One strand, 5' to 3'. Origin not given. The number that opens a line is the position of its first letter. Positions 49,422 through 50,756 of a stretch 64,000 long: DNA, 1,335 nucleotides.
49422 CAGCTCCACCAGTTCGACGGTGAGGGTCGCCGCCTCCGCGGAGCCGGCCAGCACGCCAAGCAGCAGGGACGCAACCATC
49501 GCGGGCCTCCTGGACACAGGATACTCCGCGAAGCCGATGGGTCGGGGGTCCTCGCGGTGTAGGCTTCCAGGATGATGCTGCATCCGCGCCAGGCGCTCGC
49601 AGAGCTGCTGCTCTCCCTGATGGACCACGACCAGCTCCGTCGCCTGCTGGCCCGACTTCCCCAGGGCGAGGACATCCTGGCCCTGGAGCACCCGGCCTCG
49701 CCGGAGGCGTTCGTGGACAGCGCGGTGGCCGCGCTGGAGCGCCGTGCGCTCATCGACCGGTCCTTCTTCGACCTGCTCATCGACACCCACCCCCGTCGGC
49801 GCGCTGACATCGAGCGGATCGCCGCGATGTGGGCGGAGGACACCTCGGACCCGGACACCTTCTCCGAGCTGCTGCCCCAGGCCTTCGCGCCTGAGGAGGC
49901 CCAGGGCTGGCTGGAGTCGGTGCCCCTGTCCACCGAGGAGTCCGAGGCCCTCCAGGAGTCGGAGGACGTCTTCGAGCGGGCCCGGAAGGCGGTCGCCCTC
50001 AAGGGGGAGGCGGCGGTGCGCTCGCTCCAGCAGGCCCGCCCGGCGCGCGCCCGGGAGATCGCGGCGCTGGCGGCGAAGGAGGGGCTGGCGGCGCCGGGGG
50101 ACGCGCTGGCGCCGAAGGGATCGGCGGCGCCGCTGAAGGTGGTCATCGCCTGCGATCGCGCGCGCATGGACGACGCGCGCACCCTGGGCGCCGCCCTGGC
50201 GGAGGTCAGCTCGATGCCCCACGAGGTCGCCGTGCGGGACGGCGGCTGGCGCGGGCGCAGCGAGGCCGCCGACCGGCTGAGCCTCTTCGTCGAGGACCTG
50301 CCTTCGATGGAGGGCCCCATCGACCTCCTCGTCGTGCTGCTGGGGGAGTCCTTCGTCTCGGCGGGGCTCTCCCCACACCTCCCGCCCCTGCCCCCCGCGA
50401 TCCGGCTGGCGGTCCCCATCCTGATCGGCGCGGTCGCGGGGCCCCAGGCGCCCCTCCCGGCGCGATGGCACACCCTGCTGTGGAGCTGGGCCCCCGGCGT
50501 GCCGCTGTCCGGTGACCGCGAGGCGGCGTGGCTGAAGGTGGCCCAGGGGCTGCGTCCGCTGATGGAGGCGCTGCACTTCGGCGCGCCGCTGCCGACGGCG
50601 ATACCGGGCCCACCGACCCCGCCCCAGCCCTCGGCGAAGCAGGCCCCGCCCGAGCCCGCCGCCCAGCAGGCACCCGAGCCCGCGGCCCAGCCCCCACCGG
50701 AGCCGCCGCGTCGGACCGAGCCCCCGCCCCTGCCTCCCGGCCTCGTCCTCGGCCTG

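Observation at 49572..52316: KAP-family NTPase with N-terminal death-like/effector-associated helical domain next to an Rpn-family nuclease: candidate conflict system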

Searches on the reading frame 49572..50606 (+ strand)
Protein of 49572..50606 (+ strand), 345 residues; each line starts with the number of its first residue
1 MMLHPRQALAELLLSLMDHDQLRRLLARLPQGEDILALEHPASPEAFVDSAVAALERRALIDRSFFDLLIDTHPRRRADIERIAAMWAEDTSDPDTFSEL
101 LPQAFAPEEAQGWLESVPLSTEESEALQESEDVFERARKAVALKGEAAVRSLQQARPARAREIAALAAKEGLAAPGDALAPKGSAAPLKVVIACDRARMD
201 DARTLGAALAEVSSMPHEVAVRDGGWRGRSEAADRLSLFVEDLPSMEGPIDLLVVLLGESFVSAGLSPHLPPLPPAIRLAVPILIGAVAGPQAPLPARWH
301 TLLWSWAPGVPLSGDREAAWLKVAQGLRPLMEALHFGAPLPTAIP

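Call 22: predict_structure(alignment_id=A1)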
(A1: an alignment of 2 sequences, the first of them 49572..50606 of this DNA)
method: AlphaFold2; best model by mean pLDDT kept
length: 345 residues; sequences in the alignment: 2
mean_pLDDT: 74.4   pTM: 0.45
mean pLDDT of the five models: 74.4, 72.0, 67.4, 66.5, 55.5
residues with pLDDT >= 90: 28; 70-90: 210; 50-70: 69; < 50: 38
segments of 3 or more residues with pLDDT < 50: 174-183, 227-237, 289-291, 303-311, 343-345
pLDDT, mean of each block of 10 residues (from residue 1): 76 88 78 70 81 79 82 86 79 75 81 87 83 90 86 73 80 51 68 83 89 86 60 46 72 80 63 79 65 60 45 65 82 76 48
secondary structure, 60 per line:
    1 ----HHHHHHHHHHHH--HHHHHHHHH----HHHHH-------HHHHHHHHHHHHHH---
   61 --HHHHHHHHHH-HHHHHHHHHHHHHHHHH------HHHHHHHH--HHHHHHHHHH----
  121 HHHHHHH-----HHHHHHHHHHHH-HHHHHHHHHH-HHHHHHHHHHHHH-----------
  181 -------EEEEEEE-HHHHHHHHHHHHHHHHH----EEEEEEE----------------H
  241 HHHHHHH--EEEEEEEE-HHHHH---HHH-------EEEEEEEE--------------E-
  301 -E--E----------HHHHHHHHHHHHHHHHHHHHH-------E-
elements in order: H5-16 H19-27 H32-36 H44-57 H63-72 H74-90 H97-104 H107-116 H121-127 H133-144 H146-155 H157-169 E188-194 H196-212 E217-223 H240-247 E250-257 H259-263 E277-284 H316-336

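Call 23: search_protein_representatives(alignment_id=A1)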
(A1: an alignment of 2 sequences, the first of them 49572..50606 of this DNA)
Query: 2 sequences, 378 profile positions. Proteins with E-value up to 0.001 (for the whole library): 969; up to 1e-10: 80; up to 1e-30: 2. The best 150 are listed.
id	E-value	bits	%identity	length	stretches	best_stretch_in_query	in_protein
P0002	7.7e-199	676.6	-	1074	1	3-378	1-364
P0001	3.6e-175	598.7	-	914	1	1-378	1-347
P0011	5.3e-30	120.9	-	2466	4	10-101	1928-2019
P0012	2.8e-20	88.9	-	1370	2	6-97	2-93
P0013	1.6e-18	83.1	-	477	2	12-91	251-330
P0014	9.7e-18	80.5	-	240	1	5-99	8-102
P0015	1.1e-17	80.4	-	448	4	10-122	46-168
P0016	7.4e-17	77.6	-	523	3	5-94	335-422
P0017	2.5e-16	75.9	-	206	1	9-91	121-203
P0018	2.5e-15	72.6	-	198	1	10-101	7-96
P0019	5.8e-15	71.4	-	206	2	8-93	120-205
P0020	1.2e-14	70.3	-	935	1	10-97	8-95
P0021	1.5e-14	70.0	-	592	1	7-95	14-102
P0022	4.1e-14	68.6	-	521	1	7-99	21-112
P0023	8.2e-14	67.6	-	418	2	9-84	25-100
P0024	1.3e-13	67.0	-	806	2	8-107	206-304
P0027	2.0e-13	66.3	-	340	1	8-93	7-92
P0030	6.2e-13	64.7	-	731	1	8-94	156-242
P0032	8.4e-13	64.3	-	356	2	7-91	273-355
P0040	4.2e-12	62.0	-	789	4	11-94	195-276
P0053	8.2e-12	61.0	-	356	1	9-92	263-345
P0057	1.1e-11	60.6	-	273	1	9-97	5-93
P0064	1.7e-11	60.0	-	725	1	9-102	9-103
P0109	2.2e-10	56.3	-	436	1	10-95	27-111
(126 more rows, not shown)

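Call 29: search_protein_families(library=pfam, alignment_id=A2, max_evalue=0.001)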
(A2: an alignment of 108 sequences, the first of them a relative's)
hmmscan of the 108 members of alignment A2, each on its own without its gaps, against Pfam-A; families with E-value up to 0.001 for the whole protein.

A. member 1, P0011 (2466 aa): 11 families
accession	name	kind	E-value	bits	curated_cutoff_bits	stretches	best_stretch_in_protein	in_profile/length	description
PF12770.12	CHAT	-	1.8e-20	74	24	1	1111-1373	2-271/289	CHAT domain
PF25174.1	Beta-prop_THOC3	-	3.6e-13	49.6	305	2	543-720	32-207/272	THOC3 beta-propeller domain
PF23414.1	Beta-prop_EML_2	-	3.9e-12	46.5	90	1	690-839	4-155/266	Echinoderm microtubule-associated protein second beta-propeller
PF24807.1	WD40_CDC20-Fz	-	2e-11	44.2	200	1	547-675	40-170/292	CDC20/Fizzy WD40 domain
PF00400.38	WD40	-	1.9e-10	41.3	27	1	560-586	13-39/39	WD domain, G-beta repeat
PF25173.1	Beta-prop_WDR3_1st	-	4e-10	40.1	154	1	557-692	28-165/184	WDR3 first beta-propeller domain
PF24814.1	WD40_Prp19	-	2e-08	34.1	320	0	731-835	57-162/281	Prp19 WD40 domain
PF24817.1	WD40_WDHD1_1st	-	2.8e-07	30.4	109.9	0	559-622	223-288/291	WDHD1 first WD40 domain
PF13401.12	AAA_22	-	0.00018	22.2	27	1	2252-2387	8-123/130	AAA domain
PF13191.12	AAA_16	-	0.00045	21.2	32.6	0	2237-2372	13-161/167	AAA ATPase domain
PF24796.1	WDR55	-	0.00073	19.1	200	0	548-598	43-93/296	WDR55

B. families by the number of members that match (of 108 scanned): 73 families (the first 25 are shown)
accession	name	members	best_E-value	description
PF13676.11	TIR_2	15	9.1e-26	TIR domain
PF00069.31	Pkinase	13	2.5e-46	Protein kinase domain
PF07714.23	PK_Tyr_Ser-Thr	13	1.4e-31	Protein tyrosine and serine/threonine kinase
PF13191.12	AAA_16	9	5.1e-07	AAA ATPase domain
PF01636.29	APH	8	7.1e-08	Phosphotransferase enzyme family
PF01582.25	TIR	6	4.3e-10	TIR domain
PF13401.12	AAA_22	6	4.2e-05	AAA domain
PF12770.12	CHAT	5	1.8e-20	CHAT domain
PF03109.22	ABC1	5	1.8e-08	ABC1 atypical kinase-like domain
PF06293.20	Kdo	5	2.1e-08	Lipopolysaccharide kinase (Kdo/WaaP) family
PF20703.3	nSTAND1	4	3.3e-67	Novel STAND NTPase 1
PF03781.23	FGE-sulfatase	4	1.1e-44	Sulfatase-modifying factor enzyme 1-like domain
PF19957.5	EAD5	4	3.2e-20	Effector-associated domain 5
PF00805.28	Pentapeptide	3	4.8e-37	Pentapeptide repeats (8 copies)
PF08357.16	SEFIR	3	3.7e-19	SEFIR domain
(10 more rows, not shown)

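Call 59: fold_search(model_id=the predicted structure, library=pdb)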
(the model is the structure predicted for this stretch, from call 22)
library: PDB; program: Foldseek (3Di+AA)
matches with E <= 10: 1052; with E <= 0.001: 0
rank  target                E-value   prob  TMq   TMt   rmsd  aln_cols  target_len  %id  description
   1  4zjy_A                3.9e-03  0.99  0.22  0.39  10.3       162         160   17  Structure of Acetobacter aceti PurE-S57N (released 2016-05-11)
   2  4zk2_A                6.6e-03  0.99  0.22  0.41  10.2       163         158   18  Structure of Acetobacter aceti PurE-S57D (released 2016-05-11)
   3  5clh_A                6.9e-03  0.99  0.22  0.39  10.3       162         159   17  Structure of PurE (N5-carboxyaminoimidazole ribonucleotide mutase) H59N from the acidophilic bacterium Acetobacter ace (released 2016-07-27)
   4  4ycb_A                7.7e-03  0.99  0.22  0.39  10.3       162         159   17  Structure of a single tryptophan mutant of Acetobacter aceti PurE (released 2016-02-24)
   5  4ycj_A                8.1e-03  0.99  0.22  0.40  10.3       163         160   16  Structure of Acetobacter aceti PurE Y154F (released 2016-02-24)
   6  5clf_B                8.5e-03  0.99  0.22  0.40  10.2       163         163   17  Structure of PurE (N5-carboxyaminoimidazole ribonucleotide mutase) from the acidophilic bacterium Acetobacter aceti, a (released 2016-07-27)
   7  4zjy_B                9.0e-03  0.98  0.22  0.40  10.3       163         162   16  Structure of Acetobacter aceti PurE-S57N (released 2016-05-11)
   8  4z7j_A                9.5e-03  0.99  0.22  0.40  10.2       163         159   16  Structure of Acetobacter aceti PurE-S57A (released 2016-04-13)
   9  5cvt_A                9.5e-03  0.98  0.22  0.39  10.3       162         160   17  Structure of a single tryptophan mutant of Acetobacter aceti PurE containing 5-fluorotryptophan, pH 5.4 (released 2016-08-10)
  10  4ycj_B                1.1e-02  0.98  0.22  0.39  10.3       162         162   18  Structure of Acetobacter aceti PurE Y154F (released 2016-02-24)
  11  2q62_A                1.2e-02  0.99  0.29  0.41   9.2       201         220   14  Crystal Structure of ArsH from Sinorhizobium meliloti (released 2007-12-11)
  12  4zc8_B                1.2e-02  0.98  0.22  0.40  10.2       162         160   18  Structure of Acetobacter aceti PurE-S57T (released 2016-04-27)
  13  4zc8_A                1.2e-02  0.97  0.22  0.39  10.3       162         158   17  Structure of Acetobacter aceti PurE-S57T (released 2016-04-27)
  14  5bos_B                1.3e-02  0.98  0.22  0.40  10.3       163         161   16  Structure of Acetobacter aceti PurE-S57C, partly oxidized form (released 2016-06-15)
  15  5bor_A                1.4e-02  0.97  0.22  0.39  10.3       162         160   17  Structure of Acetobacter aceti PurE-S57C, sulfonate form (released 2016-06-15)
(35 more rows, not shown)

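Call 60: list_cluster_members(proteins=[P0011, P0012, P0013, P0014, P0015, P0016, P0017, P0018, P0020, P0024])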
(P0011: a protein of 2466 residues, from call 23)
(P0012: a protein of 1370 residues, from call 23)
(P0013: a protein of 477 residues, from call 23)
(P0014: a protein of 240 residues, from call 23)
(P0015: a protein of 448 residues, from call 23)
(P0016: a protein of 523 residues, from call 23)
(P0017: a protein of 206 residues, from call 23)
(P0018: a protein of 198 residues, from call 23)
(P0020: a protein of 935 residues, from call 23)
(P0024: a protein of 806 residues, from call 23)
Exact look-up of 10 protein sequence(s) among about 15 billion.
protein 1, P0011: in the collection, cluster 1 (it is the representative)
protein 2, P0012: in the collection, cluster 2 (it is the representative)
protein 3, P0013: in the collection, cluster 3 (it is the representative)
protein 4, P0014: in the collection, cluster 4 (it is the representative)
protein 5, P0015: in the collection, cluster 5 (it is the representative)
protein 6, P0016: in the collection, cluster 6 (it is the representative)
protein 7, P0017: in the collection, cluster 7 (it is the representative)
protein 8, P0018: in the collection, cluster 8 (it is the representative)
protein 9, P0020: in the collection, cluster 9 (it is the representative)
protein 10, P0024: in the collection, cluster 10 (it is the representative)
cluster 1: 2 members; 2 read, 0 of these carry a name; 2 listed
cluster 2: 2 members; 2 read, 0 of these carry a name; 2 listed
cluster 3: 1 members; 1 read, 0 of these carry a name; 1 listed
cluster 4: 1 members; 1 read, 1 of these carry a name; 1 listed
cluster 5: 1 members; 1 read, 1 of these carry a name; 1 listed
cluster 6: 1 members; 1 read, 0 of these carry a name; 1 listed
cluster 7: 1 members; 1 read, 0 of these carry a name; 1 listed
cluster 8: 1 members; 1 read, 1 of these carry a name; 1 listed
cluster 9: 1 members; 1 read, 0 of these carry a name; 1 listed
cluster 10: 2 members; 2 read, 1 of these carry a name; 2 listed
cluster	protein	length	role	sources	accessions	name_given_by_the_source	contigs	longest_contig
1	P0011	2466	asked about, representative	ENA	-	-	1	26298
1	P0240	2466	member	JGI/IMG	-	-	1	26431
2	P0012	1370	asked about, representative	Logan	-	-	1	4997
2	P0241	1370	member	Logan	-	-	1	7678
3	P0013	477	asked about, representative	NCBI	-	-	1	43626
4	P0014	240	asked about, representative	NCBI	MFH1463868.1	MAG: toll/interleukin-1 receptor domain-containing protein [Pseudomonadota bacterium]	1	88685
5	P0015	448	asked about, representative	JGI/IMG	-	hypothetical protein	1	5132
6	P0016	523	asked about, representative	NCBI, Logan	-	-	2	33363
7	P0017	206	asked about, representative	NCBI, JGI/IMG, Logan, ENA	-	-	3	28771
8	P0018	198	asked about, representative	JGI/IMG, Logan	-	hypothetical protein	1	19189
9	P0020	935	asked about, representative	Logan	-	-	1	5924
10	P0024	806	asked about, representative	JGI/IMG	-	hypothetical protein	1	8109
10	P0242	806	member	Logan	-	-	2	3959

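Call 63: find_encoding_contigs(protein=P0014, flank=10000, max_places=1)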
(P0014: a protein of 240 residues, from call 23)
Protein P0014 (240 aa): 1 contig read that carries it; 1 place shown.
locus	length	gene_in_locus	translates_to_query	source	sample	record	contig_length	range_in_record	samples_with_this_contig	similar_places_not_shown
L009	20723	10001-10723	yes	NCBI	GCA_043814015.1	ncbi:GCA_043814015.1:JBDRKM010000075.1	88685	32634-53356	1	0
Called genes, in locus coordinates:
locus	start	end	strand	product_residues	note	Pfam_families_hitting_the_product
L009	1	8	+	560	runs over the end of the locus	PF02310:B12-binding, PF04055:Radical_SAM (weak)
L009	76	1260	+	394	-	PF05990:DUF900, PF12146:Hydrolase_4 (weak), PF12697:Abhydrolase_6 (weak)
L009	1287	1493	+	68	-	-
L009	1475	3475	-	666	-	PF00884:Sulfatase, PF01663:Phosphodiest, PF13432:TPR_16 (faint), PF13429:TPR_15 (faint), PF07719:TPR_2 (faint), PF14559:TPR_19, PF13428:TPR_14 (weak), PF14559:TPR_19, +4 more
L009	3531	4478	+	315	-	-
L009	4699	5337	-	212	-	-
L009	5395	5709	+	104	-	-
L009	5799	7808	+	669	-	PF13676:TIR_2, PF18163:LD_cluster2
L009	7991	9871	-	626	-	-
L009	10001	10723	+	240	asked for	PF01582:TIR, PF13676:TIR_2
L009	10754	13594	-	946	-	-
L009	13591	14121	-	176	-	PF00072:Response_reg (weak)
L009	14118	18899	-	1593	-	PF02518:HATPase_c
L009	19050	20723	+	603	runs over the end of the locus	-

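Call 64: find_encoding_contigs(protein=P0017, flank=10000, max_places=1)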
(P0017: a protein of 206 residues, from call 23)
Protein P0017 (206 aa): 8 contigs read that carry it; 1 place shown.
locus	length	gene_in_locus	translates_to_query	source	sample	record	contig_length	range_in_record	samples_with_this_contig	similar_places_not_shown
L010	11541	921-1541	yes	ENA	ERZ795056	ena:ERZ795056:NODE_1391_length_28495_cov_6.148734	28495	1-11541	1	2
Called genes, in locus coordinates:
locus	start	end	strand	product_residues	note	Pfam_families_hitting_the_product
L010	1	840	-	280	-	?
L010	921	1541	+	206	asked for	PF19957:EAD5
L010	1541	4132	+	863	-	PF00069:Pkinase, PF07714:PK_Tyr_Ser-Thr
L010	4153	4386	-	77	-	-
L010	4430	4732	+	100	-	PF13443:HTH_26 (faint), PF13560:HTH_31, PF01381:HTH_3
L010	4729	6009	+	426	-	PF13657:Couple_hipA, PF07804:HipA_C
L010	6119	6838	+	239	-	-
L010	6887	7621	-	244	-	PF00072:Response_reg, PF04397:LytTR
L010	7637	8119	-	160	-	PF00255:GSHPx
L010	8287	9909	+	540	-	PF00884:Sulfatase, PF16347:SGSH_C (faint)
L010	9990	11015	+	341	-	-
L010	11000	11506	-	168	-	PF14345:GDYXXLXY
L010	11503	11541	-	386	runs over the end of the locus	PF09925:DUF2157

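Call 65: find_encoding_contigs(protein=P0013, flank=10000, max_places=1)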
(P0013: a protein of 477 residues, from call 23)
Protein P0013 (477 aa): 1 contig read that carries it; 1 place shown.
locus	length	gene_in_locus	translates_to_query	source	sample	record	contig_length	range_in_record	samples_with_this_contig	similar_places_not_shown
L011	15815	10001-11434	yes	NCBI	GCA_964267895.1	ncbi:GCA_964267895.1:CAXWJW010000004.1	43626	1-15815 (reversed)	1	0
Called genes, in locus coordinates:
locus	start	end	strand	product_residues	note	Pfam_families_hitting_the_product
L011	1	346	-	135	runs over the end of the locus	-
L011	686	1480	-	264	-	-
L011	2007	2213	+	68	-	-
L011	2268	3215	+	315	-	PF02195:ParB_N, PF17762:HTH_ParB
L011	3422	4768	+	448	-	PF22483:Mu-transpos_C_2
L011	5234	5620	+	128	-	PF01695:IstB_IS21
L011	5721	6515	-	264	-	PF13565:HTH_32, PF00665:rve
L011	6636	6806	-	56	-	-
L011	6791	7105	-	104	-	-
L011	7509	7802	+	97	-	-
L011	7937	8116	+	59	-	-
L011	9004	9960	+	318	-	-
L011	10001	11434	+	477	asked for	-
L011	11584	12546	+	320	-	PF03781:FGE-sulfatase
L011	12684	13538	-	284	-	PF03781:FGE-sulfatase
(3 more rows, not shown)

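Call 66: find_encoding_contigs(protein=P0011, flank=10000, max_places=1)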
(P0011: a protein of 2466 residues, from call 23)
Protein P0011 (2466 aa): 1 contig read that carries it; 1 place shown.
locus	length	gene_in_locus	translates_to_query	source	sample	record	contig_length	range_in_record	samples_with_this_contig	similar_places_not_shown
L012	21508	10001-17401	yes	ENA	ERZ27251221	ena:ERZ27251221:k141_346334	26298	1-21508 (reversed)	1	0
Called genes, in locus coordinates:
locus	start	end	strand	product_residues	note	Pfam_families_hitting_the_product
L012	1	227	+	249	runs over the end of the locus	PF04237:YjbR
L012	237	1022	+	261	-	PF07021:MetW (faint), PF13489:Methyltransf_23 (weak), PF08241:Methyltransf_11, PF08242:Methyltransf_12 (weak), PF13649:Methyltransf_25, PF13847:Methyltransf_31 (weak)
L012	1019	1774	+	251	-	PF00756:Esterase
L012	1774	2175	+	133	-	PF03781:FGE-sulfatase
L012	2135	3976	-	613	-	-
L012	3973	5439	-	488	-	-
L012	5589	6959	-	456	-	PF05935:Arylsulfotrans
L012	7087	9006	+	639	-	-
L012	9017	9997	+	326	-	PF00004:AAA, PF07728:AAA_5, PF13401:AAA_22 (faint)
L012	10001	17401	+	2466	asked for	PF24807:WD40_CDC20-Fz (faint), PF24814:WD40_Prp19 (faint), PF25174:Beta-prop_THOC3 (weak), PF00400:WD40 (weak), PF23381:Beta-prop_IFT122_1st, PF24817:WD40_WDHD1_1st (faint), PF23414:Beta-prop_EML_2 (weak), PF12770:CHAT, +2 more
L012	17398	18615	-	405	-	PF00082:Peptidase_S8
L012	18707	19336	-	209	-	PF01209:Ubie_methyltran, PF13489:Methyltransf_23 (weak), PF01135:PCMT, PF13847:Methyltransf_31, PF08241:Methyltransf_11, PF13649:Methyltransf_25, PF08242:Methyltransf_12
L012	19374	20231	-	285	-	PF04228:Zn_peptidase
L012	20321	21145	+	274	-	-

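Call 72: list_cluster_members(proteins=[P0023, P0040, P0022, P0053, P0027, P0109, P0032, P0057, P0064, P0030])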
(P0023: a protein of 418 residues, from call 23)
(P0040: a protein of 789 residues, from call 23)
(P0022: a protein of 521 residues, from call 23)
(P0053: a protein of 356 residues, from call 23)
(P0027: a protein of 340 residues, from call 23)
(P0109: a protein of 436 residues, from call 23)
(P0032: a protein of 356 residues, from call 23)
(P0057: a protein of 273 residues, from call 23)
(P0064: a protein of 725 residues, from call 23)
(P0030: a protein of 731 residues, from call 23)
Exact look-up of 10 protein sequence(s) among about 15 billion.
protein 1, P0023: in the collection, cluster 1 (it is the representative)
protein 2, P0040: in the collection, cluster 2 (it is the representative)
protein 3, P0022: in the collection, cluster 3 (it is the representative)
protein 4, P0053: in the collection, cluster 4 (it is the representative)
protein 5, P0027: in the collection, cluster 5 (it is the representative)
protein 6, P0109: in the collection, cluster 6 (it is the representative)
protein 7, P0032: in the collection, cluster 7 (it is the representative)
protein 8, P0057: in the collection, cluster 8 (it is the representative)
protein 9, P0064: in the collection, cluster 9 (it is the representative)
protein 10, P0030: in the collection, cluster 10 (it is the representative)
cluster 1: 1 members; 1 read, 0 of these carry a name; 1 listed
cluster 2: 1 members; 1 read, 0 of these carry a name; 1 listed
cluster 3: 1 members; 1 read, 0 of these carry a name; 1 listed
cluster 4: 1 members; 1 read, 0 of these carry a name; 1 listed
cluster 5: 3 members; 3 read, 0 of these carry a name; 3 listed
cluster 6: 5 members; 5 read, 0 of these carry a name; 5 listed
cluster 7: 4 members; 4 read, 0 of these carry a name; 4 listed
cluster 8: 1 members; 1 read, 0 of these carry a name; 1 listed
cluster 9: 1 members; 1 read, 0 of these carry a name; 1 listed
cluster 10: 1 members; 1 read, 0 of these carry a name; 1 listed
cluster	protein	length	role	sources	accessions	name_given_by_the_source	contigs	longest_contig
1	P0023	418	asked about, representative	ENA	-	-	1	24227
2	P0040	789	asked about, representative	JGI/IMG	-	-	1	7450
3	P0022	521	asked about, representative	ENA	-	-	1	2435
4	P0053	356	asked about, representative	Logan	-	-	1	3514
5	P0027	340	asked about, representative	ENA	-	-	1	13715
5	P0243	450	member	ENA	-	-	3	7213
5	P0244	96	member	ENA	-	-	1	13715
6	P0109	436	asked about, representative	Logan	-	-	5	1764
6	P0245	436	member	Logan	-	-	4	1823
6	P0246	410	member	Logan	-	-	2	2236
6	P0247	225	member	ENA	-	-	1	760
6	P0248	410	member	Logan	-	-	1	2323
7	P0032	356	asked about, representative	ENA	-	-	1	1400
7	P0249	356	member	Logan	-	-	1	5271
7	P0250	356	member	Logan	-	-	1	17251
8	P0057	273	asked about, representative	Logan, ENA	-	-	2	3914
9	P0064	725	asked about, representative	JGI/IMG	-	-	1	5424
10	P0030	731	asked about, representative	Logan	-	-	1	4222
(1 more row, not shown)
